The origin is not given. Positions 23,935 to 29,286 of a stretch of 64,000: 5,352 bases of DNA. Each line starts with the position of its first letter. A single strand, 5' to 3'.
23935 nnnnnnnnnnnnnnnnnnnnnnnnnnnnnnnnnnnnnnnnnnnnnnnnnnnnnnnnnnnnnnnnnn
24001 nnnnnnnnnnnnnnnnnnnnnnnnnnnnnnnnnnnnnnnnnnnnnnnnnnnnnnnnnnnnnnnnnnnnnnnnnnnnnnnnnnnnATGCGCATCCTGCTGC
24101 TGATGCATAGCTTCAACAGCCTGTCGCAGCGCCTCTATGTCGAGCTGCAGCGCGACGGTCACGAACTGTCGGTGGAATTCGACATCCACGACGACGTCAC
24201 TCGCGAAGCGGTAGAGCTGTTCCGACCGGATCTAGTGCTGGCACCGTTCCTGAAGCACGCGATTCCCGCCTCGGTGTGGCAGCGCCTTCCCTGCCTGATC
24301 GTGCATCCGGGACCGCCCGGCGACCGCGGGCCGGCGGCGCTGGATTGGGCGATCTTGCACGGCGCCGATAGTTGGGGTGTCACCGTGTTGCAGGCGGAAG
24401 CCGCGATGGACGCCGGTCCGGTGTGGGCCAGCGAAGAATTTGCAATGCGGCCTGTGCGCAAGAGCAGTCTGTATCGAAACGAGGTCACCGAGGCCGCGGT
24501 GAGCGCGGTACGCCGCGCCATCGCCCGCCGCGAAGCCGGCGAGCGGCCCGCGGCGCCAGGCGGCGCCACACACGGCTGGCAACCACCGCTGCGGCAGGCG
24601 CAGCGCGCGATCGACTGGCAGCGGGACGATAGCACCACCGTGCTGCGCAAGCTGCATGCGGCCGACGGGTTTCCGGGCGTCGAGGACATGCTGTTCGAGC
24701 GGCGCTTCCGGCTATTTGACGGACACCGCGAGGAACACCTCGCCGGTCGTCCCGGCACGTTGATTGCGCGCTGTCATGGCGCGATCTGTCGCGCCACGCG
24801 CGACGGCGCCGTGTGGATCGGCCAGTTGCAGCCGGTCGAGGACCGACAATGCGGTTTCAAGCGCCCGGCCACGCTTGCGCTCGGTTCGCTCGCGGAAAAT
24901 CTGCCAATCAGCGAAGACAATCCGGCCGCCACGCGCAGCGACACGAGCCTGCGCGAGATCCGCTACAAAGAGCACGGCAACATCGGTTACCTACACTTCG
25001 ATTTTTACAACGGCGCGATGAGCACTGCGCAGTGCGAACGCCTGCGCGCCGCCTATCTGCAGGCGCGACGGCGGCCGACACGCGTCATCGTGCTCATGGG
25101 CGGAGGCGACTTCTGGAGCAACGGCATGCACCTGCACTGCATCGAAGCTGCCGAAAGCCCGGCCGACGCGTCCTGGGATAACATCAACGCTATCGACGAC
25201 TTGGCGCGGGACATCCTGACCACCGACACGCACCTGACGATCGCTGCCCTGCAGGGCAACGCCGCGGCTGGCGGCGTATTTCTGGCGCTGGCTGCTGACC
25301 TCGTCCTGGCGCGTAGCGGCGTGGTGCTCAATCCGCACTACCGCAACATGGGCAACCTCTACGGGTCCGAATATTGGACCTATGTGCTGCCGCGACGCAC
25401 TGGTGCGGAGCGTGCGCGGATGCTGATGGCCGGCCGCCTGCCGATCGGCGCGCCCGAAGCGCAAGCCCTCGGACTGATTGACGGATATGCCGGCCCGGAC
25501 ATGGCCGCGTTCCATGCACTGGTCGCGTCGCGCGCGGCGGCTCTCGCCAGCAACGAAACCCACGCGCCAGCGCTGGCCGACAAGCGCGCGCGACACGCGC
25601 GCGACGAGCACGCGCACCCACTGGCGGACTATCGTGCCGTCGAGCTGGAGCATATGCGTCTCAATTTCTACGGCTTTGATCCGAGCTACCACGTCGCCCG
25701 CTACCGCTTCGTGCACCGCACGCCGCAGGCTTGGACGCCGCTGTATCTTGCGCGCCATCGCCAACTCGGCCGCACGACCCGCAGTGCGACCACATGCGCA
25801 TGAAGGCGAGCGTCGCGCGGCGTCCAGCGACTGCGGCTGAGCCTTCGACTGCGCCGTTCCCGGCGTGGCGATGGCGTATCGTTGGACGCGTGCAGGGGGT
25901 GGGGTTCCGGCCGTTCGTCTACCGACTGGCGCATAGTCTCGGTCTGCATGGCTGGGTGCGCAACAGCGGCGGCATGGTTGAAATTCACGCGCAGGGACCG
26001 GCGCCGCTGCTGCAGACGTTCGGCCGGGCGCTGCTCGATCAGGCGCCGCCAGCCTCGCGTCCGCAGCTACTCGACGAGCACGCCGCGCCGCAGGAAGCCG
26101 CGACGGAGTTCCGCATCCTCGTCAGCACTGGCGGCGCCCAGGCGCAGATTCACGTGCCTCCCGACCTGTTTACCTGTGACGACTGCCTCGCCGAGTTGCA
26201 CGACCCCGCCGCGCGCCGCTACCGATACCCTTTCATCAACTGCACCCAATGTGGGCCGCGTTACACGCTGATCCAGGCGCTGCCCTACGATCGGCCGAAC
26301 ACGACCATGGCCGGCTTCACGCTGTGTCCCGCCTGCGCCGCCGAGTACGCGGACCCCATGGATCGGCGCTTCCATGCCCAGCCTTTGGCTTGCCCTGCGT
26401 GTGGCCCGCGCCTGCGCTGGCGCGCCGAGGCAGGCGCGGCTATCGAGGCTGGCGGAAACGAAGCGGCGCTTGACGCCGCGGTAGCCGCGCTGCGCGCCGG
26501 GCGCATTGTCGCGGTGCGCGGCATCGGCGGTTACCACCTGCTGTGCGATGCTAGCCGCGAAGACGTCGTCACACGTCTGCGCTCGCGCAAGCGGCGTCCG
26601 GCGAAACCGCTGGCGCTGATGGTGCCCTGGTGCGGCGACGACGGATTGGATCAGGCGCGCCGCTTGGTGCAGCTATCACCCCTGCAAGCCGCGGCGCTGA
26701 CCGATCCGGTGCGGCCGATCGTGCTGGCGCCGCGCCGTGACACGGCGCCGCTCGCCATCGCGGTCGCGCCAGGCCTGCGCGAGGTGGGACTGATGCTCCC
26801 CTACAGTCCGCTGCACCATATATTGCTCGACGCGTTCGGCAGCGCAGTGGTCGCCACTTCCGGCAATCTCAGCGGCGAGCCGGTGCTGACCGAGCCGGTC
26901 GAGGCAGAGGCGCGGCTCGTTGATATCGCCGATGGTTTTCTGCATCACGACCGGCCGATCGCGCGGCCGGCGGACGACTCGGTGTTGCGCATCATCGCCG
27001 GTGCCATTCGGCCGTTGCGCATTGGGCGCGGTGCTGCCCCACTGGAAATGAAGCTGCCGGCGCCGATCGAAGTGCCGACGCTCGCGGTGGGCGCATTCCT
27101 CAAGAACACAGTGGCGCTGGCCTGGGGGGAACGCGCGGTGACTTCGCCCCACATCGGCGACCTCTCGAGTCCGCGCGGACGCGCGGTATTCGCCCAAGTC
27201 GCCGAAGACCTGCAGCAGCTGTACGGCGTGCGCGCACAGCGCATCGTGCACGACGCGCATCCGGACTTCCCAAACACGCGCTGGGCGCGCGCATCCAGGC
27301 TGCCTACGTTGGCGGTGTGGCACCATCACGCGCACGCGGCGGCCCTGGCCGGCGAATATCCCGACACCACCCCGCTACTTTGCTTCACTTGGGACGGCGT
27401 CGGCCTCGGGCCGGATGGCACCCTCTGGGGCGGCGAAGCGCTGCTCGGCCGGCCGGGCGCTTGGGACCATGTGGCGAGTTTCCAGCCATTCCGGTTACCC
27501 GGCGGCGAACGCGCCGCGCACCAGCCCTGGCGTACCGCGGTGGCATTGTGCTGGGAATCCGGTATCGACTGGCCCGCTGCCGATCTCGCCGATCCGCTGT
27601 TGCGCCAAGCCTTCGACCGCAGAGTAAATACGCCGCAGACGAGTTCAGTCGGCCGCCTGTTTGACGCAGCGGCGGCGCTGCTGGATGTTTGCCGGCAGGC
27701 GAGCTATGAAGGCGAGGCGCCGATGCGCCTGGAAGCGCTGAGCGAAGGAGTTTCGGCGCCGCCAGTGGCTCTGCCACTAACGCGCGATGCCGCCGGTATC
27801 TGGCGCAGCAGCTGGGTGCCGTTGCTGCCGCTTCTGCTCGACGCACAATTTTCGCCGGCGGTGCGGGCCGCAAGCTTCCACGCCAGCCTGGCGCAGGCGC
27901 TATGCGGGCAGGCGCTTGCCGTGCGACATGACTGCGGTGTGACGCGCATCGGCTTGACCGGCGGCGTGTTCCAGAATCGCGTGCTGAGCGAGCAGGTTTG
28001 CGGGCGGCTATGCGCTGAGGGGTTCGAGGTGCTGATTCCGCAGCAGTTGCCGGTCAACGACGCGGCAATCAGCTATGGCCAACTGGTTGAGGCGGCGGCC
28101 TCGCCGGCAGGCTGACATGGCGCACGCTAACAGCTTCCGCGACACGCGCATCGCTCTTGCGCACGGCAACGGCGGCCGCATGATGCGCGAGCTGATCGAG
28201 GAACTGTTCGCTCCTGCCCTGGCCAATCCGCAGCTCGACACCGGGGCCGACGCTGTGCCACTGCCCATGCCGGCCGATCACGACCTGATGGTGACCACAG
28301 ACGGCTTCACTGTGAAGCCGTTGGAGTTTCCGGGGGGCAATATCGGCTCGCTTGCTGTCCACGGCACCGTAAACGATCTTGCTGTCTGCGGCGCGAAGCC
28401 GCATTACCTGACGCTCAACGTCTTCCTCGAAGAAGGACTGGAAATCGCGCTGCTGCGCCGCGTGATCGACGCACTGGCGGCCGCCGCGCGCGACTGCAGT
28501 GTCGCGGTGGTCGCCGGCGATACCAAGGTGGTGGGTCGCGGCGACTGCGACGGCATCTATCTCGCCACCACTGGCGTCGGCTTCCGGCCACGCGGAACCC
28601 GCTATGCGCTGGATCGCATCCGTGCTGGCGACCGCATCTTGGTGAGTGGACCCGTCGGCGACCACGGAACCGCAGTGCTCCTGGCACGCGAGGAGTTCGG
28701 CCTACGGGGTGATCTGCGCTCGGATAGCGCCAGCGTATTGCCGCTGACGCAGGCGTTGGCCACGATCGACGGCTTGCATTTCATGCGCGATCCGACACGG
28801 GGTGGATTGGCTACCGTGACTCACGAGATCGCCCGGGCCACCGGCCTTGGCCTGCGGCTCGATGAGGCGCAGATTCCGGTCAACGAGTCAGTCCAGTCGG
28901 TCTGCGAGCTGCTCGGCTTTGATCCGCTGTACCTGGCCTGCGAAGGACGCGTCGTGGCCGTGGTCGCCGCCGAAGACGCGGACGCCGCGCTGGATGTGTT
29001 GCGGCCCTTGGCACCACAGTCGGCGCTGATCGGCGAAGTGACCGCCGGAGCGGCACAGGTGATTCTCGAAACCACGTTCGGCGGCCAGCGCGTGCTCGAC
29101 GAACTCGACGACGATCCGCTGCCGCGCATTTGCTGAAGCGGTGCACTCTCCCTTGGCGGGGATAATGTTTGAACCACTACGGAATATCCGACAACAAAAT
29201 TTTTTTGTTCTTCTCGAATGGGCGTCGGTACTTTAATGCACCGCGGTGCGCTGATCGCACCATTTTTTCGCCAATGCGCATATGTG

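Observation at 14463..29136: Complete Isp-type (group 1e) [NiFe]-hydrogenase island in a probable Rhodanobacteraceae host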

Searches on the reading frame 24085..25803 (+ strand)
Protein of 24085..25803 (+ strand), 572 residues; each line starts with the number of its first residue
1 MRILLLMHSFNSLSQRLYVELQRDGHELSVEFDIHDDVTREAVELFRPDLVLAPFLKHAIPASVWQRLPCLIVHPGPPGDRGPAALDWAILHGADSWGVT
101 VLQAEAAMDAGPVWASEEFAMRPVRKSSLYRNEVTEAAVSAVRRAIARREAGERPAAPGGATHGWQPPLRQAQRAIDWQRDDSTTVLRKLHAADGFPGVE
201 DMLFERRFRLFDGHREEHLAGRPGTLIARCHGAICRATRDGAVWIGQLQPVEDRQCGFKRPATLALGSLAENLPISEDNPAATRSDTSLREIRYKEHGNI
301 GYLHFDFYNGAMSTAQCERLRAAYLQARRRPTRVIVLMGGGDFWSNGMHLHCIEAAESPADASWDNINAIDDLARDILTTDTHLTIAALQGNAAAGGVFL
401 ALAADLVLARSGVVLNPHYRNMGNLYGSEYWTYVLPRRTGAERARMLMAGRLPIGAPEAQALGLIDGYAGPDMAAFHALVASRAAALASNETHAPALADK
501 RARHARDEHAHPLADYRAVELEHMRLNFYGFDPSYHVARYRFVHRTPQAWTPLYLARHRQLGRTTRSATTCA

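Call 5: search_protein_families(library=pfam, proteins=[window:24085-25803:+])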
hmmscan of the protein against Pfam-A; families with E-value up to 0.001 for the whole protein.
window:24085-25803:+ (572 aa): 3 families
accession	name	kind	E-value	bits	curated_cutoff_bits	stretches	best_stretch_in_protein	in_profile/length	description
PF00378.25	ECH_1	-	6.7e-15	55.5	27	1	311-506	19-210/251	Enoyl-CoA hydratase/isomerase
PF02911.23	Formyl_trans_C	-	9.5e-09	35.8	21.1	1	169-254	2-88/100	Formyl transferase, C-terminal domain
PF00551.24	Formyl_trans_N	-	4.9e-08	33.4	26.1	1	38-145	70-180/181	Formyl transferase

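Call 8: search_protein_families(library=ncbifam, proteins=[window:24085-25803:+])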
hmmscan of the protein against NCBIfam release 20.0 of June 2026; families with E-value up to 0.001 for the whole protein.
window:24085-25803:+ (572 aa): 43 families (the best 25 are shown)
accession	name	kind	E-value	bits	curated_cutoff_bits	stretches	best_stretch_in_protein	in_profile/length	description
NF046063.1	oxepin_alt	equivalog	4.6e-15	55.8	300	1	310-509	22-219/254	oxepin-CoA hydrolase, alternative type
TIGR02280.1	PaaB1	equivalog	1.1e-12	48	345.15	1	318-508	29-215/256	2-(1,2-epoxy-1,2-dihydrophenyl)acetyl-CoA isomerase PaaG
TIGR00460.1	fmt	equivalog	1.2e-12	47.6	201.5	1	68-250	102-289/315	methionyl-tRNA formyltransferase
NF051848.1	EnCoAHydtEchA19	equivalog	8.2e-12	45.2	400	1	311-508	23-218/258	enoyl-CoA hydratase EchA19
NF005700.0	PRK07511.1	subfamily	3.6e-11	43.2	274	1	319-522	34-232/260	enoyl-CoA hydratase family protein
NF004525.0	PRK05870.1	equivalog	3.7e-11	43.4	285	1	311-486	26-198/249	enoyl-CoA hydratase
NF005498.0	PRK07112.1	equivalog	4.5e-11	42.7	250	1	290-469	7-184/258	enoyl-CoA hydratase/isomerase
NF006108.0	PRK08259.1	equivalog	9.7e-11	41.6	273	1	311-479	26-189/256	crotonase/enoyl-CoA hydratase family protein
NF005414.0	PRK06988.1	equivalog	5e-10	38.8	316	1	33-215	63-249/311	formyltransferase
NF005804.0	PRK07659.1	equivalog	6.8e-10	38.9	311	1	310-475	28-190/260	enoyl-CoA hydratase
NF005891.0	PRK07854.1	equivalog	1.6e-09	37.7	237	1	311-492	23-195/243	enoyl-CoA hydratase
NF004635.0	PRK05981.1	equivalog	1.7e-09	37.6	351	1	292-498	6-216/266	enoyl-CoA hydratase/isomerase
NF004796.0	PRK06144.1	subfamily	4.5e-09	36.1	272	1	290-490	8-208/262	enoyl-CoA hydratase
NF004781.0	PRK06127.1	subfamily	8.8e-09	35.4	291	1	296-491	17-212/269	enoyl-CoA hydratase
NF004857.0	PRK06210.1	equivalog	1.1e-08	34.9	341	1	320-490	41-216/275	enoyl-CoA hydratase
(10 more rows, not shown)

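Call 63: search_solved_structures(query=window:24085-25803:+, max_evalue=0.00001, show_alignments=1)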
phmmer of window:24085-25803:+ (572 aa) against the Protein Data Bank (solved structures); distinct sequences matched with E-value up to 0.00001: 27.
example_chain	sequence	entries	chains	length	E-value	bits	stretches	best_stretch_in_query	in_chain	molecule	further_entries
6j0p_A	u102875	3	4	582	1e-178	599.1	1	1-561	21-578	Hydrogenase regulation HoxX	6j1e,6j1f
6j1i_A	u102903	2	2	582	9.8e-178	595.9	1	1-561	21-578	Hydrogenase regulation HoxX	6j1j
6j1f_B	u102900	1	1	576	1.1e-177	595.8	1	1-559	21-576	Hydrogenase regulation HoxX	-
6j1g_A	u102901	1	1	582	1.7e-176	591.8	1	1-561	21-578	Hydrogenase regulation HoxX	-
6j1h_A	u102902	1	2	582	3.1e-175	587.6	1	1-561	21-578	Hydrogenase regulation HoxX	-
4jyl_A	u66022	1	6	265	5.6e-10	42.1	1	320-474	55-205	Enoyl-CoA hydratase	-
1uiy_A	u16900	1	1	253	1.6e-08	37.2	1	332-481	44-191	Enoyl-CoA Hydratase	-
2pbp_A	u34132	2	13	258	2.7e-08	36.5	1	306-506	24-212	Enoyl-CoA hydratase subunit I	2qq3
3g64_A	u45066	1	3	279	2.8e-08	36.5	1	326-522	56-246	Putative enoyl-CoA hydratase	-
4qpd_A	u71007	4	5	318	4.5e-08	35.8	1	48-198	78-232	10-formyltetrahydrofolate dehydrogenase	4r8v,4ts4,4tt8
4qpc_A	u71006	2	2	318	1e-07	34.6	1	48-198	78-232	10-formyltetrahydrofolate dehydrogenase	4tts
3r8x_A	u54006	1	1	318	1.4e-07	34.1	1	55-252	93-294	Methionyl-tRNA formyltransferase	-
1s3i_A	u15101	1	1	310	1.5e-07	34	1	48-198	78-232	10-formyltetrahydrofolate dehydrogenase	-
2bw0_A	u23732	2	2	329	3.6e-07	32.8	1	48-211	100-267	10-FORMYLTETRAHYDROFOLATE DEHYDROGENASE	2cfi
4jfc_A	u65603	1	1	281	5.7e-07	32.1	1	329-540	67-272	Enoyl-CoA hydratase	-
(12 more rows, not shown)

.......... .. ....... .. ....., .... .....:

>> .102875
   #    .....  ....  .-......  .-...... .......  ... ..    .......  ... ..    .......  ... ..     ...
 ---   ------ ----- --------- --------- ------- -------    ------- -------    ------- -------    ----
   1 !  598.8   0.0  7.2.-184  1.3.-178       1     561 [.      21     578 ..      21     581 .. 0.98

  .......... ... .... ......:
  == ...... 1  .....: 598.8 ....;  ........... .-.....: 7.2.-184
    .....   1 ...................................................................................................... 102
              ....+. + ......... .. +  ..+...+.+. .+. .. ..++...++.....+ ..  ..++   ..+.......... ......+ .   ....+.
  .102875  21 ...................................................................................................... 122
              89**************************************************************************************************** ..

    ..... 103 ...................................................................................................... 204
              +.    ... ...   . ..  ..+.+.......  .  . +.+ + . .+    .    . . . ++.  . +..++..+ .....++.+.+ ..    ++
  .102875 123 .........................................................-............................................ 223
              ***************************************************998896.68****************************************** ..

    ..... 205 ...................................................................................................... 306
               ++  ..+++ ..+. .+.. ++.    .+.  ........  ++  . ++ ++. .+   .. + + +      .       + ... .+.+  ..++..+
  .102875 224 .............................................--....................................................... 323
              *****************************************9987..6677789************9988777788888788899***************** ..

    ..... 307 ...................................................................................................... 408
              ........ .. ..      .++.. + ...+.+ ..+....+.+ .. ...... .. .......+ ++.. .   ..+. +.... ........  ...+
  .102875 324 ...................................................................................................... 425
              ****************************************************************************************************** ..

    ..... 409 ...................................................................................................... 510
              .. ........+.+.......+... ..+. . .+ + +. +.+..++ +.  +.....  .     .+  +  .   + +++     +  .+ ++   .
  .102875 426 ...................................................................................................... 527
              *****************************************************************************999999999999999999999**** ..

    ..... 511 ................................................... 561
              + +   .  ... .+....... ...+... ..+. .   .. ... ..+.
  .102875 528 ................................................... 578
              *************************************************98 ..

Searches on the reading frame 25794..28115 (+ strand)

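Call 5: search_protein_families(library=pfam, proteins=[window:25794-28115:+])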
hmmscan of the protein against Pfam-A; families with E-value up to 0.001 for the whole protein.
window:25794-28115:+ (773 aa): 5 families
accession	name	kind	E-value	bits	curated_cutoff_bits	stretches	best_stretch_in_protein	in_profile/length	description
PF22521.2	HypF_C_2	-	3.4e-66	223.9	27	1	531-763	2-241/241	Carbamoyltransferase, Kae1-like Domain, second subdomain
PF01300.24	Sua5_yciO_yrdC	-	5.8e-39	133.8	25.1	1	232-411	2-178/178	Telomere recombination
PF07503.17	zf-HYPF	-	5e-33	113.1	23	2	127-160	1-34/34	HypF finger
PF17788.7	HypF_C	-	6.4e-28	97.8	23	1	428-521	5-99/99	HypF Kae1-like domain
PF00708.24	Acylphosphatase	-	1.7e-18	67.1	22.5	1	26-108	2-85/85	Acylphosphatase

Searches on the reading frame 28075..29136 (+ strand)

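Call 5: search_protein_families(library=pfam, proteins=[window:28075-29136:+])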
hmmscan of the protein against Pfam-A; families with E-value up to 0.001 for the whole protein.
window:28075-29136:+ (353 aa): 2 families
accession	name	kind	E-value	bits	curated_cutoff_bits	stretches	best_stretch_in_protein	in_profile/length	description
PF02769.27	AIRS_C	-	2.9e-25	89.7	23.1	1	183-326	1-149/156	AIR synthase related protein, C-terminal domain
PF00586.29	AIRS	-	1.6e-19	70.8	24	1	58-169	2-110/112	AIR synthase related protein, N-terminal domain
